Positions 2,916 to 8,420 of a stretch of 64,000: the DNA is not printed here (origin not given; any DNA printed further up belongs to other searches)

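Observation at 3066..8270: ABCG half-transporter fused to a giant N-terminal Cys-rich ectodomain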

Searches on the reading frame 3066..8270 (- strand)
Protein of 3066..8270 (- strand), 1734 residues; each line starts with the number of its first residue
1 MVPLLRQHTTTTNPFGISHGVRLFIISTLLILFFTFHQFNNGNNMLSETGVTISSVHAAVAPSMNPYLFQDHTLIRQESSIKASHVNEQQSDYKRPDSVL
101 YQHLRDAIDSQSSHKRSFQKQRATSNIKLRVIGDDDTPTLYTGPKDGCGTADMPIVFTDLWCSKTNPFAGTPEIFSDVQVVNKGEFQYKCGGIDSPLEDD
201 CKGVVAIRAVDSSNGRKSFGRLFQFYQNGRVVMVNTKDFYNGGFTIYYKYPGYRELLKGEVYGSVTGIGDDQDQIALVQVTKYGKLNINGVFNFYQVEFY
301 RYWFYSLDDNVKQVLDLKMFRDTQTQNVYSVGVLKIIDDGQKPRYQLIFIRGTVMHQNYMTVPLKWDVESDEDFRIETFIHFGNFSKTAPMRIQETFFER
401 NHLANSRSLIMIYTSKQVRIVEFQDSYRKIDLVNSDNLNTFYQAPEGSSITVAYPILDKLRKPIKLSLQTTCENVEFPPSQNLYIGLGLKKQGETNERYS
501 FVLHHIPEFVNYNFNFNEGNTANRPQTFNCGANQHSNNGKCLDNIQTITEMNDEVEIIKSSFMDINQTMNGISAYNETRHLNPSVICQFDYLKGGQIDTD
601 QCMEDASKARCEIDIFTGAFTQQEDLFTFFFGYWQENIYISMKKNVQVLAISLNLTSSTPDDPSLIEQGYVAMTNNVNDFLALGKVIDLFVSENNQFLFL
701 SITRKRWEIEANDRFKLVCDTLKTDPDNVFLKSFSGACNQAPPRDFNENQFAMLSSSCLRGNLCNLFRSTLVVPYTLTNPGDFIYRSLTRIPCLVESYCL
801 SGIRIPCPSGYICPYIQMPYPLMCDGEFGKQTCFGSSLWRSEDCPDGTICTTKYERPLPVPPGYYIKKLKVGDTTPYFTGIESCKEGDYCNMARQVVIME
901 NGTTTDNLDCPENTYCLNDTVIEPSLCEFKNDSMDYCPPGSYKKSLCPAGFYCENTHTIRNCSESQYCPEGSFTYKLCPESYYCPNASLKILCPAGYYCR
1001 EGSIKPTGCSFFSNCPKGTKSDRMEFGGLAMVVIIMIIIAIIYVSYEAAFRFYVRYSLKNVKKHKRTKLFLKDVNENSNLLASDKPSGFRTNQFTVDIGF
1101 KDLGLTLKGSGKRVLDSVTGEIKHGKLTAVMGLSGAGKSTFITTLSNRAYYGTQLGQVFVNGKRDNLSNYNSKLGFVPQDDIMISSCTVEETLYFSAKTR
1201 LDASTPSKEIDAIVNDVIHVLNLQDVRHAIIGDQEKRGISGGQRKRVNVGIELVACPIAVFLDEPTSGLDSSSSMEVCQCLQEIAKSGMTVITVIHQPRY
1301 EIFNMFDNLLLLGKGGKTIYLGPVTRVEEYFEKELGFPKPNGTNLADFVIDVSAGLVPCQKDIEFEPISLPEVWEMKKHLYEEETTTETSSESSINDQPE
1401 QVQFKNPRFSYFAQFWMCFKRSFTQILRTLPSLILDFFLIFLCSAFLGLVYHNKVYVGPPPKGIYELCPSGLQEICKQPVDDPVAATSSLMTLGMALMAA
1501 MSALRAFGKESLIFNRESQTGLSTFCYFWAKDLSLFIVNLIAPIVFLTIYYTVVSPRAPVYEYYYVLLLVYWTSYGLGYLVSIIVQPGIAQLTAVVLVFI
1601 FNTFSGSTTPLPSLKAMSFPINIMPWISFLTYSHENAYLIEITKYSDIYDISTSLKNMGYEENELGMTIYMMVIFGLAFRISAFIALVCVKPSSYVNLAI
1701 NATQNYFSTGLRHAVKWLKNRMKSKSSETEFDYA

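Call 3: search_protein_families(library=pfam, proteins=[window:3066-8270:-], max_evalue=1)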
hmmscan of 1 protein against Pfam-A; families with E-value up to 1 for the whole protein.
window:3066-8270:- (1734 aa): 8 families
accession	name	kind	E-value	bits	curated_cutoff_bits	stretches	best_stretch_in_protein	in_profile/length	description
PF19055.6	ABC2_membrane_7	-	4.3e-48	164.6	22.7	2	1493-1690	215-407/410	ABC-2 type transporter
PF00005.33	ABC_tran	-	1.9e-18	67.8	25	1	1115-1267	1-137/137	ABC transporter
PF01061.29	ABC2_membrane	-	2.1e-16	60.5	26.9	1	1414-1635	2-204/211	ABC-2 type transporter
PF03193.22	RsgA_GTPase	-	0.0054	17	30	1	1113-1149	95-130/174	RsgA GTPase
PF25201.1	nSTAND6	-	0.12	12.9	27.7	1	1114-1150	7-43/148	Novel STAND NTPase 6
PF13555.12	AAA_29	-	0.18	12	27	1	1121-1142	18-39/61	P-loop containing region of AAA domain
PF13671.12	AAA_33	-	0.24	12.1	27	1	1127-1148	1-22/143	AAA domain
PF13481.12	AAA_25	-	0.27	11.3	27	1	1118-1147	26-55/195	AAA domain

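Call 5: find_homologous_proteins(query=window:3066-8270:-, max_evalue=0.00001)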
Query window:3066-8270:- (1734 aa): 16 proteins with E <= 0.00001 among 3495 candidates.
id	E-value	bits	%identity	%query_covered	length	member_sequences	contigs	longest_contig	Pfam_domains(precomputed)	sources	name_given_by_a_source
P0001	0.0e+0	3275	99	82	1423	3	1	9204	PF19055.7,PF00005.34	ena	-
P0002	1.8e-51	193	27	30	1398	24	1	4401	PF19055.7,PF01061.30,PF00005.34,PF12698.14,PF13304.13,PF06422.19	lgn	-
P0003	7.9e-49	184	30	20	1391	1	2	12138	PF19055.7,PF01061.30,PF00005.34,PF12698.14,PF06422.19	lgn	-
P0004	1.6e-48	183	35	15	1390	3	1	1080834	PF19055.7,PF01061.30,PF00005.34,PF12698.14,PF06422.19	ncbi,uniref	ncbi:ATP-binding cassette sterol transporter AUS1 [Nakaseomyces bracarensis]|uniref:ATP-binding cass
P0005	4.5e-43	165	31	19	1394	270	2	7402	PF19055.7,PF01061.30,PF00005.34,PF12698.14,PF06422.19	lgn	-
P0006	8.5e-29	118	27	29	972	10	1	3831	PF13240.12,PF00498.32,PF01061.30,PF12773.14,PF24463.2,PF00005.34,PF16697.11,PF24460.2,PF13248.12,PF12698.14,PF13304.13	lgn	-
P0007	3.0e-26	109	28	12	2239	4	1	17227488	PF23321.2,PF00005.34,PF26955.1,PF12698.14,PF13304.13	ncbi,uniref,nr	ncbi:phospholipid-transporting ATPase ABCA1 isoform X1 [Pangasianodon hypophthalmus]|uniref:phosphol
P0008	3.6e-26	109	29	11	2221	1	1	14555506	PF23321.2,PF00005.34,PF26955.1,PF12698.14,PF13304.13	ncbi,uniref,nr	ncbi:hypothetical protein PDJAM_G00171320 [Pangasius djambal]|uniref:Uncharacterized protein n=1 Tax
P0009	8.8e-26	108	28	12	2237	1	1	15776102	PF23321.2,PF00005.34,PF26955.1,PF12698.14,PF13304.13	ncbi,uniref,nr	ncbi:hypothetical protein PGIGA_G00173010 [Pangasianodon gigas]|uniref:Uncharacterized protein n=1 T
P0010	4.0e-21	92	30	12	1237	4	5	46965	PF06414.19,PF01935.24,PF00005.34,PF13555.13,PF00004.36,PF13401.13,PF03193.23,PF02463.26,PF13481.13,PF13191.13,PF00664.29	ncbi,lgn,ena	-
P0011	3.6e-19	86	29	11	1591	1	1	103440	PF00005.34,PF13555.13,PF02463.26,PF12698.14,PF13304.13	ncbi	ncbi:hypothetical protein MY11210_004583 [Beauveria gryllotalpidicola]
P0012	1.0e-18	84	30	11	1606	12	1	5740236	PF00005.34,PF13555.13,PF02463.26,PF12698.14,PF13304.13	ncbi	ncbi:hypothetical protein ACQRIT_005008 [Beauveria bassiana]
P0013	3.0e-15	73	27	12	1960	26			PF23321.2,PF00005.34,PF26955.1,PF12698.14,PF13304.13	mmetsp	mmetsp:Transcript_28196/g.58760 ORF Transcript_28196/g.58760 Transcript_28196/m.58760 type:complete 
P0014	2.6e-12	63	26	11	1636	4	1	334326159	PF23321.2,PF00005.34,PF26955.1,PF03193.23,PF02463.26,PF12698.14,PF13304.13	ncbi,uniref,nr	ncbi:ABC-type organic anion transporter ABCA8-like isoform X2 [Sceloporus undulatus]|uniref:ABC-type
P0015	1.0e-7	48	25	11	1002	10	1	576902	PF12399.15,PF13604.13,PF00005.34,PF13175.13,PF13476.13,PF13555.13,PF02463.26,PF00083.31,PF07690.22,PF13304.13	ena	-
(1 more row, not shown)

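Call 6: find_encoding_contigs(protein=P0001, flank=5000, max_places=4)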
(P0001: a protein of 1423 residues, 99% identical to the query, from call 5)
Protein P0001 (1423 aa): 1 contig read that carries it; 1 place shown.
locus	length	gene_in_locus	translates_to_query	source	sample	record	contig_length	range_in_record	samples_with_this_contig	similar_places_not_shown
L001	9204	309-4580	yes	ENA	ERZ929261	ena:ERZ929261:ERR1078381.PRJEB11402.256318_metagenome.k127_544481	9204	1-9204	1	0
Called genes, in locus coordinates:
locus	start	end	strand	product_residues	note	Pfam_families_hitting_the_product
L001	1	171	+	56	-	?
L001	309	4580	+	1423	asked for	PF00005:ABC_tran, PF19055:ABC2_membrane_7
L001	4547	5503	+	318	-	PF01061:ABC2_membrane, PF19055:ABC2_membrane_7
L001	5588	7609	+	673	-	-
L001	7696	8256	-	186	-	PF00364:Biotin_lipoyl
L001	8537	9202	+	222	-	?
